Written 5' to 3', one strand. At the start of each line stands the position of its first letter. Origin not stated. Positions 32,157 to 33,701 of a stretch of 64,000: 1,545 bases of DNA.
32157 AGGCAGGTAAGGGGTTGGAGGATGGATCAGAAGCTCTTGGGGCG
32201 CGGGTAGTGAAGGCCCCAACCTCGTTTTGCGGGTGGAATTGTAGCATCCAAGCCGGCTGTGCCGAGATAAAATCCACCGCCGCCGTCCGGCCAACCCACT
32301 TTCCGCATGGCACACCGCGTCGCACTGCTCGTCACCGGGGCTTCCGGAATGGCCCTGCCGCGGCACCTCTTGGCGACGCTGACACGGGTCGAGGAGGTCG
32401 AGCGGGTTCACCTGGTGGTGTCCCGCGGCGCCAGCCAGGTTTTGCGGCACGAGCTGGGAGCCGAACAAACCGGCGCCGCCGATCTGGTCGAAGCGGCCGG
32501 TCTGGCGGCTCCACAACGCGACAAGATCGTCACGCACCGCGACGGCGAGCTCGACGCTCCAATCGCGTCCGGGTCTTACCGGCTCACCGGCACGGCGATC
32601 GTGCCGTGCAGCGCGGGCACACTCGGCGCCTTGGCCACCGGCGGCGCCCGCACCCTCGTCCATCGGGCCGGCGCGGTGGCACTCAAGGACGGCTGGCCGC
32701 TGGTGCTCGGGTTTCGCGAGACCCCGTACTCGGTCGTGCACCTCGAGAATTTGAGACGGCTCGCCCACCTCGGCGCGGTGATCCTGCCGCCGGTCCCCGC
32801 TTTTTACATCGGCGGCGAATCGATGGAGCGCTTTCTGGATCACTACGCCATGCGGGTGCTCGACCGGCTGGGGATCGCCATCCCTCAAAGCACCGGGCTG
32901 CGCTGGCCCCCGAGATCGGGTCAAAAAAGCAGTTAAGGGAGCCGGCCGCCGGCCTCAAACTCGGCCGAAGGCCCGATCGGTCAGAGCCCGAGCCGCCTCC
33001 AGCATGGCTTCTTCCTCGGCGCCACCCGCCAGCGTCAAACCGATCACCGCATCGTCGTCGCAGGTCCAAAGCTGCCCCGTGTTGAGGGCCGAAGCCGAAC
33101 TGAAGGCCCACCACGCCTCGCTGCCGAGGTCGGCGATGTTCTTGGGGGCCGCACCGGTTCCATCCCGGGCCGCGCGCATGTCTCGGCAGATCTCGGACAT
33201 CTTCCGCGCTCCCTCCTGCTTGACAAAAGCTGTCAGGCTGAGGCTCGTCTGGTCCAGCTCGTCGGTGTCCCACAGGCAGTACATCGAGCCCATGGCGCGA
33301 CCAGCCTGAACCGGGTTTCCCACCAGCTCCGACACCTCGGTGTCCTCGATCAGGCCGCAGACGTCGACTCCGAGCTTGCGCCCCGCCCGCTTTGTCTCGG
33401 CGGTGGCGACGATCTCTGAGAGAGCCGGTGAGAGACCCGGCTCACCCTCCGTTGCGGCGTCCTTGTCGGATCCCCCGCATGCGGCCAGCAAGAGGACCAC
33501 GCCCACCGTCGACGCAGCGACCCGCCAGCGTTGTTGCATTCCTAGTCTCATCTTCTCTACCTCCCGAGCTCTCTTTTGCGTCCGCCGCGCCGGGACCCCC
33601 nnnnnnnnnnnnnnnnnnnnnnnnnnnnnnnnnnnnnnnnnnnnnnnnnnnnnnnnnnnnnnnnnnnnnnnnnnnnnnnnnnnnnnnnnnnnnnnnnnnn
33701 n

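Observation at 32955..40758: Three-gene surface module: Cys-to-Ser transglutaminase-like membrane protein + 1580-aa PPC/discoidin/tandem-vWA giant + lipoprotein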

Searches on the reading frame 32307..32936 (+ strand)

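Call 9: search_protein_families(library=ncbifam, proteins=[window:32307-32936:+], max_evalue=0.1)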
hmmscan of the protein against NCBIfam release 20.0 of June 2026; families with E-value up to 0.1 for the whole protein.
window:32307-32936:+ (209 aa): 4 families
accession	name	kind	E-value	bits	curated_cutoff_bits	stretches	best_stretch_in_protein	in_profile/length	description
NF041206.1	VdcB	exception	9e-46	155.8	290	1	5-195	2-179/184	non-oxidative hydroxyarylic acid decarboxylases subunit B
NF004685.0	PRK06029.1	subfamily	5e-45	153.9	188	1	3-200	2-184/187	UbiX family flavin prenyltransferase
TIGR00421.1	ubiX_pad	subfamily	2.8e-40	138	108.9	1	6-194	3-177/181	UbiX family flavin prenyltransferase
NF041218.1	BagM_FevK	exception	1.2e-35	122.9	420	1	6-194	4-179/215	bagremycin/ferroverdin biosynthesis UbiX family decarboxylase BagM/FevK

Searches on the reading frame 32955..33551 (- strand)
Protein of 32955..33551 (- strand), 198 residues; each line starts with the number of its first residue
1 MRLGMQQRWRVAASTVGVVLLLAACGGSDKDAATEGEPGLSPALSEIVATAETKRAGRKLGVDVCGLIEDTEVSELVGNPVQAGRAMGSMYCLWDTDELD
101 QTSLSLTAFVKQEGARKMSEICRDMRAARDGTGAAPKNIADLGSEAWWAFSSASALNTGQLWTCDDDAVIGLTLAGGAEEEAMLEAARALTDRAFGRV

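Call 6: search_protein_families(library=pfam, proteins=[window:32955-33551:-], max_evalue=0.01)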
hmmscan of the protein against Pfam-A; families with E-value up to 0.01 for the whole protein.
window:32955-33551:- (198 aa): 1 family
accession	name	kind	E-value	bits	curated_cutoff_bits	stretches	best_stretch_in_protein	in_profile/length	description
PF12079.13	DUF3558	-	1.6e-07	31.9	34.1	1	20-112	1-96/173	Protein of unknown function (DUF3558)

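Call 9: search_protein_families(library=ncbifam, proteins=[window:32955-33551:-], max_evalue=0.1)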
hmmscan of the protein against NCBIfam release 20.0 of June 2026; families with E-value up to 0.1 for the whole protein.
window:32955-33551:- (198 aa): 1 family
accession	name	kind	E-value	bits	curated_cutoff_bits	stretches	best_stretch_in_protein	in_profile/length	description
NF045774.1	cytochro_C551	exception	0.012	15.6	118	1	11-37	5-31/110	cytochrome c551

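Call 55: search_protein_families(library=padloc, proteins=[window:32955-33551:-], max_evalue=0.01)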
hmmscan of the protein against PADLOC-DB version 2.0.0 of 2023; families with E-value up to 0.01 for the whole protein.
window:32955-33551:- (198 aa): 0 families
